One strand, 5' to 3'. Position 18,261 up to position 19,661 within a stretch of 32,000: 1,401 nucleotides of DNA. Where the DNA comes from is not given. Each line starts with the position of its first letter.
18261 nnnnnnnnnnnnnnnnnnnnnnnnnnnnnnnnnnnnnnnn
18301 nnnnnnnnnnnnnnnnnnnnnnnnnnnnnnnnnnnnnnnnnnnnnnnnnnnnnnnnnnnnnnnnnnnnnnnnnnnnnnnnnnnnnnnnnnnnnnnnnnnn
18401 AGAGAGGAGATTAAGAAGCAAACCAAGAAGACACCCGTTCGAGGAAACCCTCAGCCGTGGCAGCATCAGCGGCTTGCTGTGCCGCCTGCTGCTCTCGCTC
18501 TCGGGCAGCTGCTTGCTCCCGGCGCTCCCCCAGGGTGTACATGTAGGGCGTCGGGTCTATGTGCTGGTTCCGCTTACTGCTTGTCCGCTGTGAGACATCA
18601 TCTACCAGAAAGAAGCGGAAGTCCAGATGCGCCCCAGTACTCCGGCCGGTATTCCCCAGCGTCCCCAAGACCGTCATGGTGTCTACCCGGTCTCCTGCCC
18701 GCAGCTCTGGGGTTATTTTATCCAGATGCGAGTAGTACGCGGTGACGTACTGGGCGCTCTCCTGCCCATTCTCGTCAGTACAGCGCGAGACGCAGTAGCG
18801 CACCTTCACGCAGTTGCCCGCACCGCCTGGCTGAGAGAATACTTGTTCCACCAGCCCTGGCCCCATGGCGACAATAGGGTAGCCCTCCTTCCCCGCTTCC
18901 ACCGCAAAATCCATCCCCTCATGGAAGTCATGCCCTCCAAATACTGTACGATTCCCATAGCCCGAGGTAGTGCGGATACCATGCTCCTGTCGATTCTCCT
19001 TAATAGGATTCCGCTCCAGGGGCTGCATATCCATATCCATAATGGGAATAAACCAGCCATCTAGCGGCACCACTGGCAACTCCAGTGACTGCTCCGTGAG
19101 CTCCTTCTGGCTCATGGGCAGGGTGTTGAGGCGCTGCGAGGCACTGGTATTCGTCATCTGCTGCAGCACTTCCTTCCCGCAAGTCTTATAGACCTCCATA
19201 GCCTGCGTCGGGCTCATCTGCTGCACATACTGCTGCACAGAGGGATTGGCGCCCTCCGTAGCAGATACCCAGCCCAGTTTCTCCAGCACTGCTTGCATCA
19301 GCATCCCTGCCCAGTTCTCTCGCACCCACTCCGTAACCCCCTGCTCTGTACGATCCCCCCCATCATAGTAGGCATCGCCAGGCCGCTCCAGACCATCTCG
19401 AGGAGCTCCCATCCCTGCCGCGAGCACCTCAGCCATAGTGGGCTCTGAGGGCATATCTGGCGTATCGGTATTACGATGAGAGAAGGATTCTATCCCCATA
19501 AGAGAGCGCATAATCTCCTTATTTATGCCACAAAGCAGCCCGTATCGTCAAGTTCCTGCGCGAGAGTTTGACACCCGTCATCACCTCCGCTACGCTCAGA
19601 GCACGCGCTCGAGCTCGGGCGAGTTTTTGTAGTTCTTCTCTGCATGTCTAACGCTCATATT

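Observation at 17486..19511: Tandem signal-peptide-less peptidoglycan hydrolases sharing a 14-residue C-terminal tag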

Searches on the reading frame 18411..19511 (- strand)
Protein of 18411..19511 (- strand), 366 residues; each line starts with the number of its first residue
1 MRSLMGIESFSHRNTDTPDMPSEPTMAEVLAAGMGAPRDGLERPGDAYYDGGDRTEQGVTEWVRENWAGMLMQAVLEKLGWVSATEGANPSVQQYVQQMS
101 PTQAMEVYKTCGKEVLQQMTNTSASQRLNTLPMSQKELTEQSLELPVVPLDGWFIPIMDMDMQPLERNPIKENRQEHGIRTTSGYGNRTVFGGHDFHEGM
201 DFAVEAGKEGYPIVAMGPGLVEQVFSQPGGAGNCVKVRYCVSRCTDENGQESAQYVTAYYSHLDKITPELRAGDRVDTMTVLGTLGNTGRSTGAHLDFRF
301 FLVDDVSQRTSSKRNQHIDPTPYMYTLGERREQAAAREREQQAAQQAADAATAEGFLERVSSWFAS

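Call 5: search_protein_families(library=pfam, proteins=[window:18411-19511:-], max_evalue=0.1)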
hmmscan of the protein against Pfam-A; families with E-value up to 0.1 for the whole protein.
window:18411-19511:- (366 aa): 1 family
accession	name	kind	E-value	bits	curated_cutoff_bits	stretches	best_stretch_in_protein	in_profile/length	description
PF01551.29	Peptidase_M23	-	1.5e-13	51.2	28.7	1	196-300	2-87/96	Peptidase family M23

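Call 6: search_protein_families(library=phrogs, proteins=[window:18411-19511:-], max_evalue=0.01)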
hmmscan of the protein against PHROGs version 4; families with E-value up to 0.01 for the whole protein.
window:18411-19511:- (366 aa): 14 families
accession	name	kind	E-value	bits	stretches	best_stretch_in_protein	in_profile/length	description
phrog_7767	-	other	2.4e-13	51.2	1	178-339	3-134/194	metallo-endopeptidase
phrog_3578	-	lysis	9.5e-13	49.3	1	159-343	200-375/405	endolysin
phrog_6700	-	lysis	4.5e-12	44.7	1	104-319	2544-2730/2898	endolysin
phrog_3084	-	lysis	5.4e-12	46.5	1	177-340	8-151/468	endolysin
phrog_880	-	lysis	5.6e-10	40.2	1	179-357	15-174/435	endolysin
phrog_14988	-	other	3.9e-08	34.3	1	175-313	10-139/272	peptidase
phrog_167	-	tail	1.7e-07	30.4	1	170-328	1205-1291/1555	tail length tape measure protein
phrog_1067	-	head and packaging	4.5e-07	29.7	1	128-311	706-853/991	minor head protein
phrog_28672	-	other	1.2e-06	28.5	1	181-301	276-374/397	metallo-endopeptidase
phrog_8537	-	unknown function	7.8e-06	26.4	1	192-345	7-139/384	-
phrog_10030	-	tail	1.2e-05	23.8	1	187-299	1904-2004/2105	tail length tape measure protein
phrog_28089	-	lysis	0.00015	20.8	1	177-299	574-679/1141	endolysin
phrog_13392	-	lysis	0.0021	18.6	1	243-326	95-171/308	endolysin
phrog_23188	-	tail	0.0049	14.3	1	178-307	3131-3256/5002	tail length tape measure protein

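Call 8: find_homologous_proteins(query=window:18411-19511:-, max_evalue=0.00001)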
Query window:18411-19511:- (366 aa): 5 proteins with E <= 0.00001 among 3953 candidates.
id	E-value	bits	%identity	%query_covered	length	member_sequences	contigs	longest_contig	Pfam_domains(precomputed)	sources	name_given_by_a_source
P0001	1.1e-229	780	100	93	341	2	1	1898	PF01551.30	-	-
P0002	5.1e-7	47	36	34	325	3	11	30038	PF01551.30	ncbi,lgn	-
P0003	9.8e-7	46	33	38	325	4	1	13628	PF01551.30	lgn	-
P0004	6.6e-6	44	32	38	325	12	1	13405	PF01551.30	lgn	-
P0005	6.9e-6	44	33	34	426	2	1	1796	PF01551.30,PF19425.5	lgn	-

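Call 22: search_solved_structures(query=window:18411-19511:-, max_evalue=0.001)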
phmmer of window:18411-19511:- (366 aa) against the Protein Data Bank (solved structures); distinct sequences matched with E-value up to 0.001: 6.
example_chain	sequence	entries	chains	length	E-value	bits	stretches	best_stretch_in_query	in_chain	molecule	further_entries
6smk_A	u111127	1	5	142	2.9e-07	33.3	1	181-299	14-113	Peptidase_M23 domain-containing protein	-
5kqb_A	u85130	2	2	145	1.5e-05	27.6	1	179-300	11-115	Peptidase M23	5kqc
5kvp_A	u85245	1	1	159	0.00058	22.4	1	185-324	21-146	Zoocin A endopeptidase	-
5j1l_A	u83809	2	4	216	0.00073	22.1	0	258-305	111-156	ToxR-activated gene (TagE)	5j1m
2hsi_A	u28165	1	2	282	0.00093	21.8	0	183-303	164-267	Putative peptidase M23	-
9m7n_A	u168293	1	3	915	0.00097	21.7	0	178-299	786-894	Gp16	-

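Call 41: find_related_loci(query=window:18411-19511:-, collection=viral_contigs, flank=10000)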
Query window:18411-19511:- (366 aa) in viral_contigs; peptide patterns used: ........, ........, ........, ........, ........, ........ (x = any residue, [..] = any of these).
5 stretches matched a pattern, but none encodes a relative of the query by tblastn (E <= 1e-3).

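Call 45: find_encoding_contigs(protein=P0001, flank=10000)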
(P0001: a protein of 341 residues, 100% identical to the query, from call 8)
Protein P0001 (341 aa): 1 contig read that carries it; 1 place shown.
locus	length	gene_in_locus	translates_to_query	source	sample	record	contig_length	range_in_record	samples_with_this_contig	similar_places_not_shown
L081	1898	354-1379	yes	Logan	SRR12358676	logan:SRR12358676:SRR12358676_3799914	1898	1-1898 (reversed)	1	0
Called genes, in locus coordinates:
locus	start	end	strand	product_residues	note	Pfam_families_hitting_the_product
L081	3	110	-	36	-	?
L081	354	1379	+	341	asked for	PF01551:Peptidase_M23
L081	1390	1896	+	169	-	?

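Call 47: find_encoding_contigs(protein=P0010, flank=10000)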
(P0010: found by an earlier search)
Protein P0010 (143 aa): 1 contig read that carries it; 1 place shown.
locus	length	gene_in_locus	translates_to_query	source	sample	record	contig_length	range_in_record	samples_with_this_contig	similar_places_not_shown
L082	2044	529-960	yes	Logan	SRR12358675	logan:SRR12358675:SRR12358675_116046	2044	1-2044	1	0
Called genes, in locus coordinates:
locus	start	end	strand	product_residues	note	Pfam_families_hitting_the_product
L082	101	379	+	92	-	PF00216:Bac_DNA_binding, PF18291:HU-HIG (weak), PF14908:HU-CCDC81_euk_1 (weak)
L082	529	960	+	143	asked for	-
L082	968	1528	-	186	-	PF08207:EFP_N, PF01132:EFP, PF09285:Elong-fact-P_C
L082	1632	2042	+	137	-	?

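Call 52: search_protein_families(library=ncbifam, proteins=[window:18411-19511:-], max_evalue=0.01)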
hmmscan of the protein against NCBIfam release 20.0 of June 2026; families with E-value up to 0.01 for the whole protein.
window:18411-19511:- (366 aa): 6 families
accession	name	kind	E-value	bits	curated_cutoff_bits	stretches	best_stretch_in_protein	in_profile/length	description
NF053824.1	PdgNdpepShyC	equivalog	9.1e-09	34.7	700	1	190-308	289-387/429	peptidoglycan DD-endopeptidase ShyC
NF008652.0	PRK11649.1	equivalog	1.6e-08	33.7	341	1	194-302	310-399/439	murein DD-endopeptidase MepM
NF052530.1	Heli_ShapePgp3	exception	2.2e-06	27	300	1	182-300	150-251/270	peptidoglycan metallopeptidase Pgp3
NF053825.1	PdgNdpepShyA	equivalog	4.3e-06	25.7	700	1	190-301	289-381/425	peptidoglycan DD-endopeptidase ShyA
NF052336.1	PdgHdaseHSB100310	equivalog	3.4e-05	23.3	500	1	181-300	43-141/316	peptidoglycan hydrolase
NF003268.0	PRK04239.1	equivalog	0.0044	17.1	98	1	98-145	29-74/113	DNA-binding protein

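Call 76: predict_structure(alignment_id=A2)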
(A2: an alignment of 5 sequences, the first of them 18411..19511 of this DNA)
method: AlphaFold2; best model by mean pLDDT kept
length: 366 residues; sequences in the alignment: 5
mean_pLDDT: 43.0   pTM: 0.38
mean pLDDT of the five models: 43.0, 42.8, 42.5, 41.1, 40.1
residues with pLDDT >= 90: 0; 70-90: 42; 50-70: 68; < 50: 256
segments of 3 or more residues with pLDDT < 50: 1-158, 162-172, 181-200, 242-245, 289-294, 298-334, 350-366
pLDDT, mean of each block of 10 residues (from residue 1): 24 26 31 30 26 27 29 31 32 42 38 26 26 27 23 41 44 52 36 39 59 70 74 74 53 60 79 76 65 44 34 26 31 55 61 43 34
secondary structure, 60 per line:
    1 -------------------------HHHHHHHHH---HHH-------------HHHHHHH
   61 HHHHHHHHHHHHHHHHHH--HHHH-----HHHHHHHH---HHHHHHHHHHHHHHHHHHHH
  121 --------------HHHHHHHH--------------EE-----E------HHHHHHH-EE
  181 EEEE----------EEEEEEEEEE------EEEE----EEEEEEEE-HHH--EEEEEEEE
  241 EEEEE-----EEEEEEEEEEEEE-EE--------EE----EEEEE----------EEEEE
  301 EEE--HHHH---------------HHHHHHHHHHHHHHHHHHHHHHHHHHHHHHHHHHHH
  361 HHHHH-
elements in order: H26-34 H54-78 H81-84 H90-97 H101-120 H135-142 H171-177 E179-184 E195-204 E211-214 E219-226 E233-245 E251-263 E281-285 E296-303 H306-309 H325-365
